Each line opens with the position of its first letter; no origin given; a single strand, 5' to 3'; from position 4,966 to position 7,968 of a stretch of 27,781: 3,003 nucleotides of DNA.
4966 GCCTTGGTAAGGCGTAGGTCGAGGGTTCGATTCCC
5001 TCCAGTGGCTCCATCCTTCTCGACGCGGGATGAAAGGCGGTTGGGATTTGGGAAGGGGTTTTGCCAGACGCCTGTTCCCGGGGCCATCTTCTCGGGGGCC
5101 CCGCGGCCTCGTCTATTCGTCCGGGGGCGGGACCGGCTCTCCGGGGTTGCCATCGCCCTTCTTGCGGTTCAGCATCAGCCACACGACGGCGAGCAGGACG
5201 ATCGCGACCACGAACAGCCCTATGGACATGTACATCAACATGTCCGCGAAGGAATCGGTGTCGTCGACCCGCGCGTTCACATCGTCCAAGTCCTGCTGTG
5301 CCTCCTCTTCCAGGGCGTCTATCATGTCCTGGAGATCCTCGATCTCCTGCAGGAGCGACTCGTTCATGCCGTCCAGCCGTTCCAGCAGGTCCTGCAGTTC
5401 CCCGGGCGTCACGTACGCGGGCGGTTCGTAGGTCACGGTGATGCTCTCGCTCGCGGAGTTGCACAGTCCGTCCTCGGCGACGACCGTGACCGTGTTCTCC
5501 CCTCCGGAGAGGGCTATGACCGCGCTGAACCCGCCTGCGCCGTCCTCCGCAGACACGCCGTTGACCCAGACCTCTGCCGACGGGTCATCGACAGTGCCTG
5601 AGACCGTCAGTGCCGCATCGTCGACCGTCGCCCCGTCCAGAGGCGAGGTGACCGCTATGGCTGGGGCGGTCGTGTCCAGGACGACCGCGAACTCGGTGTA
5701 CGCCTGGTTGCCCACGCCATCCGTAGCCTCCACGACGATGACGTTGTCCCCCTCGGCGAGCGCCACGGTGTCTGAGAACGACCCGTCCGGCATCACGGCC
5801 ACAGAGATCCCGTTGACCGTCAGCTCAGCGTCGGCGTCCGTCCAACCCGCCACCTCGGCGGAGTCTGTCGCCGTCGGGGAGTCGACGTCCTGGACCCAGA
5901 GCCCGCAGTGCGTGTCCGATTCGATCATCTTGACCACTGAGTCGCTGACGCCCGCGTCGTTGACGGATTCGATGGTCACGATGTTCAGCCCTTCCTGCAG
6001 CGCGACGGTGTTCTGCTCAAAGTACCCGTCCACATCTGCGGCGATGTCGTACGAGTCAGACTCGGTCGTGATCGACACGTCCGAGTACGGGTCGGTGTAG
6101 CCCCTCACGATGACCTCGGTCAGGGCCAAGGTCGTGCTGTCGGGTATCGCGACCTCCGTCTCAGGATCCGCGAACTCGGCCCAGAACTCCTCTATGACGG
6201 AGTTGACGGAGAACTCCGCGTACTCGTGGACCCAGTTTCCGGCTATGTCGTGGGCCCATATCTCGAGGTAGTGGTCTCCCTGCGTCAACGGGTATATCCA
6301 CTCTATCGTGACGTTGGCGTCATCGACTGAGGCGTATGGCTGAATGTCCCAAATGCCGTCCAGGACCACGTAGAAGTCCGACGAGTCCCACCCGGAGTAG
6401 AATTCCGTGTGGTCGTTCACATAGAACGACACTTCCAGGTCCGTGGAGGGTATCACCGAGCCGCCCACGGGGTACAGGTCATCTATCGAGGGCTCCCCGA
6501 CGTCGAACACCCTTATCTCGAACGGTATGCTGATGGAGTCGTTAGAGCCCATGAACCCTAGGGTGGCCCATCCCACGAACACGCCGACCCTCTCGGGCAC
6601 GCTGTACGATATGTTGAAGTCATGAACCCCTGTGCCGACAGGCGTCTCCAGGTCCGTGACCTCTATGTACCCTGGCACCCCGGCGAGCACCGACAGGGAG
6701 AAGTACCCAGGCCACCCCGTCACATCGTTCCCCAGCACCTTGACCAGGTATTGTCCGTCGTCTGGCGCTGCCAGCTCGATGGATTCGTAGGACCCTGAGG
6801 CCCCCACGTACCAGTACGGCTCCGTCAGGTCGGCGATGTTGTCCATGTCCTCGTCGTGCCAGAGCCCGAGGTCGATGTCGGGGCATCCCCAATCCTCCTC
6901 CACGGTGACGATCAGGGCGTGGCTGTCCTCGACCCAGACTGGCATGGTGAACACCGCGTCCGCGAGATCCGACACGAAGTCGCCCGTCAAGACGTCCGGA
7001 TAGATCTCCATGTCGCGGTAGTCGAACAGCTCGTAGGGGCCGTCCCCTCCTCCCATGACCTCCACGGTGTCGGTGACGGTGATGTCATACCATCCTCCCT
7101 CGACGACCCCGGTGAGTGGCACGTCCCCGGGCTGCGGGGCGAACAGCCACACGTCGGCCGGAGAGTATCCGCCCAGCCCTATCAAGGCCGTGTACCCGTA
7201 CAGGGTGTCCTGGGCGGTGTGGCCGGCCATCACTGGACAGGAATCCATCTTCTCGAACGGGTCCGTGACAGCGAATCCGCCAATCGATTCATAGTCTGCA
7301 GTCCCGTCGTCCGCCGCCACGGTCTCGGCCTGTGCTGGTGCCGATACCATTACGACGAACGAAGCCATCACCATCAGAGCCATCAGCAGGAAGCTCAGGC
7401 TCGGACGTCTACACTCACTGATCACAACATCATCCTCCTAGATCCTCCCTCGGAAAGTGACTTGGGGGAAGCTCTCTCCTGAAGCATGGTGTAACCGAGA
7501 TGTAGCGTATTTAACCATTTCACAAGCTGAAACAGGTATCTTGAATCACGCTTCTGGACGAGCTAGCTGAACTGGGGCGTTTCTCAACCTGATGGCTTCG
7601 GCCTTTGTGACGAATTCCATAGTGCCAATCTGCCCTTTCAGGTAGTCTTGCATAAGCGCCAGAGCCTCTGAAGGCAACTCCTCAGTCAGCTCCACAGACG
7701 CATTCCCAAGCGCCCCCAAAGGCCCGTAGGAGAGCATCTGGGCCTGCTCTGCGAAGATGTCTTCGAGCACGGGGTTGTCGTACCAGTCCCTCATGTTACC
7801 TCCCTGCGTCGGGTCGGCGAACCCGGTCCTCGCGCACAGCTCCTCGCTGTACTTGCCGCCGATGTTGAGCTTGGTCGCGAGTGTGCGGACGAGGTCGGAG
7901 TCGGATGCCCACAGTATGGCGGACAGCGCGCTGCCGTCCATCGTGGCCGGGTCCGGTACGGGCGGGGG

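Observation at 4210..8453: The duplicated rqc2/tRNA-Thr block looks imported from a relative rather than decayed in place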

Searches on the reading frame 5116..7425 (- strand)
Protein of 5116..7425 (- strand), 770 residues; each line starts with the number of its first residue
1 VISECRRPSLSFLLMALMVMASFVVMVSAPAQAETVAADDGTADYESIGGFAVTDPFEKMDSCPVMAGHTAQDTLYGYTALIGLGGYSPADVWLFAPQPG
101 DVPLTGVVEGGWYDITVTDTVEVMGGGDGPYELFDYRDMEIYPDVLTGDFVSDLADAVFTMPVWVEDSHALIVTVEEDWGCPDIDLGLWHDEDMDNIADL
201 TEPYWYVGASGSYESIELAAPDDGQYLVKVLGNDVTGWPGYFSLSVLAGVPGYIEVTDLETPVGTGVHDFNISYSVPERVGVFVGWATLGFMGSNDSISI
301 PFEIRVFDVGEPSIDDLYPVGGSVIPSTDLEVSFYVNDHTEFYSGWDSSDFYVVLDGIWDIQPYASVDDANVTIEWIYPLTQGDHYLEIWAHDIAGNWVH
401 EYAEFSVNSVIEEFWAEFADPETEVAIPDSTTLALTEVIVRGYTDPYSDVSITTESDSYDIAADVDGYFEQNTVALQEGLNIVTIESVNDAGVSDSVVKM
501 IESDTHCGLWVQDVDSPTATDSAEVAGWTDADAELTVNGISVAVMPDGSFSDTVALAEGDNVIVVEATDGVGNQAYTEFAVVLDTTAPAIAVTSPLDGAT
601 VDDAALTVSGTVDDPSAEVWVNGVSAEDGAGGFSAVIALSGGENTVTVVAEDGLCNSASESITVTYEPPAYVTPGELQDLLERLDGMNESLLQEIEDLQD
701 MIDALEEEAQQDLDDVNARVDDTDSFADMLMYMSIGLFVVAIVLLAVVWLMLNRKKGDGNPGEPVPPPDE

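Call 9: search_protein_families(library=pfam, proteins=[window:5116-7425:-], max_evalue=0.01)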
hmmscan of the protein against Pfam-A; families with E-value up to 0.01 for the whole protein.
window:5116-7425:- (770 aa): 5 families
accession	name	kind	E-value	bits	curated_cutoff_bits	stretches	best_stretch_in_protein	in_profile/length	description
PF09136.16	Glucodextran_B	-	3.5e-32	110.6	27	3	588-666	1-81/83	Glucodextranase, domain B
PF19077.6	Big_13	-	1.1e-07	32.7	27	0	542-585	56-102/102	Bacterial Ig-like domain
PF12733.13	Cadherin-like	-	8e-06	26.7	24.2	0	603-659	26-79/89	Cadherin-like beta sandwich domain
PF13750.12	Big_3_3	-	0.00024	21.3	27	0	554-604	10-59/157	Bacterial Ig-like domain (group 3)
PF17957.7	Big_7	-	0.0039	18.3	24.1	1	588-648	1-70/70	Bacterial Ig domain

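Call 41: find_homologous_proteins(query=window:5116-7425:-, max_evalue=1e-20)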
Query window:5116-7425:- (770 aa): 5 proteins with E <= 1e-20 among 8000 candidates.
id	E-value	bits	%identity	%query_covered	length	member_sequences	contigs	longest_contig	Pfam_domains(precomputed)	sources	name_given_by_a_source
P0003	0.0e+0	1679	100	98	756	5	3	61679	PF12733.14,PF09136.17,PF19077.7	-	-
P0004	2.3e-204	699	55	80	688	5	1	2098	PF13750.13,PF09136.17,PF19077.7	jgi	jgi:hypothetical protein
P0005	4.3e-58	215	44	38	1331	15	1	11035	PF00082.28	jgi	-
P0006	8.4e-57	211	46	32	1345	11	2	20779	PF00082.28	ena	-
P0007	1.0e-54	204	46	33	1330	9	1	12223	PF00082.28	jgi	jgi:subtilisin family serine protease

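Call 42: find_encoding_contigs(protein=P0003, flank=8000, max_places=6)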
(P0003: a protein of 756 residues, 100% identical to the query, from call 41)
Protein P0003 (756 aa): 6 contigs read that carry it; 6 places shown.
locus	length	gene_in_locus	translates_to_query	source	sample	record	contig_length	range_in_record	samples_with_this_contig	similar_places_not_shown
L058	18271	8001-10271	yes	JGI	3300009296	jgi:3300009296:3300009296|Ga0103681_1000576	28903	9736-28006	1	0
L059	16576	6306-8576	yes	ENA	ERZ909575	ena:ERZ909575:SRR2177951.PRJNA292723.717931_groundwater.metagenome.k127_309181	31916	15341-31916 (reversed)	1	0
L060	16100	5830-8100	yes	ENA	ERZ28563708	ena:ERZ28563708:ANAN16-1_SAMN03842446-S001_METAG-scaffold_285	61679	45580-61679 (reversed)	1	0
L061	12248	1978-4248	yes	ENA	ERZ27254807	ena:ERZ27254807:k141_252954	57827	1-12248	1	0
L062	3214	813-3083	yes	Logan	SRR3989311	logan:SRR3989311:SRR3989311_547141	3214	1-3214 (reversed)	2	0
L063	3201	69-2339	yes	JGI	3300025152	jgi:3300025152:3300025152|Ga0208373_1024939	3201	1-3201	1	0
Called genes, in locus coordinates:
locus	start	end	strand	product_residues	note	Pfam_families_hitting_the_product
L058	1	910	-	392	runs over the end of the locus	PF00091:Tubulin, PF12327:FtsZ_C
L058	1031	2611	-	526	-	PF00939:Na_sulph_symp, PF03600:CitMHS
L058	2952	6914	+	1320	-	PF00082:Peptidase_S8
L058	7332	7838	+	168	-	-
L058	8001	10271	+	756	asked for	PF19077:Big_13 (faint), PF12733:Cadherin-like (faint), PF09136:Glucodextran_B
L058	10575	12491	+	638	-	PF05833:NFACT_N, PF05670:NFACT-R_1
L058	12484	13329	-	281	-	PF01261:AP_endonuc_2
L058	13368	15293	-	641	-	PF02550:AcetylCoA_hydro, PF13336:AcetylCoA_hyd_C, PF13302:Acetyltransf_3, PF00583:Acetyltransf_1, PF13508:Acetyltransf_7 (faint)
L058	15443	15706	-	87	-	-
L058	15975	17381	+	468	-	PF06253:MTTB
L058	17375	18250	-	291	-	PF01008:IF-2B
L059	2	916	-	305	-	?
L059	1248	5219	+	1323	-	PF00082:Peptidase_S8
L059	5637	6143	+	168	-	-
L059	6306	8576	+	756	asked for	PF19077:Big_13 (faint), PF12733:Cadherin-like (faint), PF09136:Glucodextran_B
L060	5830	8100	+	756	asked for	PF19077:Big_13 (faint), PF12733:Cadherin-like (faint), PF09136:Glucodextran_B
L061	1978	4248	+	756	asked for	PF19077:Big_13 (faint), PF12733:Cadherin-like (faint), PF09136:Glucodextran_B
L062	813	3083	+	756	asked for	PF19077:Big_13 (faint), PF12733:Cadherin-like (faint), PF09136:Glucodextran_B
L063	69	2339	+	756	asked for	PF19077:Big_13 (faint), PF12733:Cadherin-like (faint), PF09136:Glucodextran_B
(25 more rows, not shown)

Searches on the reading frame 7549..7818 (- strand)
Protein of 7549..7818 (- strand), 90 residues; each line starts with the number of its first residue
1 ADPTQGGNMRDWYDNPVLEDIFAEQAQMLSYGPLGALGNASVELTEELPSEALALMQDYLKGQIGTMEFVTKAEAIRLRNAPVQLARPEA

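Call 9: search_protein_families(library=pfam, proteins=[window:7549-7818:-], max_evalue=0.01)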
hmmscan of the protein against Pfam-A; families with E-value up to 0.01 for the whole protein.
window:7549-7818:- (90 aa): 0 families

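Call 51: find_related_loci(query=window:7549-7818:-, collection=genome_contigs, flank=8000)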
Query window:7549-7818:- (90 aa) in genome_contigs; peptide patterns used: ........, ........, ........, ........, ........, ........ (x = any residue, [..] = any of these).
489 stretches matched a pattern, but none encodes a relative of the query by tblastn (E <= 1e-3).

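Call 52: find_related_loci(query=window:7549-7818:-, collection=viral_contigs, flank=8000)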
Query window:7549-7818:- (90 aa) in viral_contigs; peptide patterns used: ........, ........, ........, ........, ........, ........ (x = any residue, [..] = any of these).
25 stretches matched a pattern, but none encodes a relative of the query by tblastn (E <= 1e-3).

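Call 53: search_protein_families(library=phrogs, proteins=[window:7549-7818:-], max_evalue=0.01)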
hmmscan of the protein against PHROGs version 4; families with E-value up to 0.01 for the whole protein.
window:7549-7818:- (90 aa): 0 families
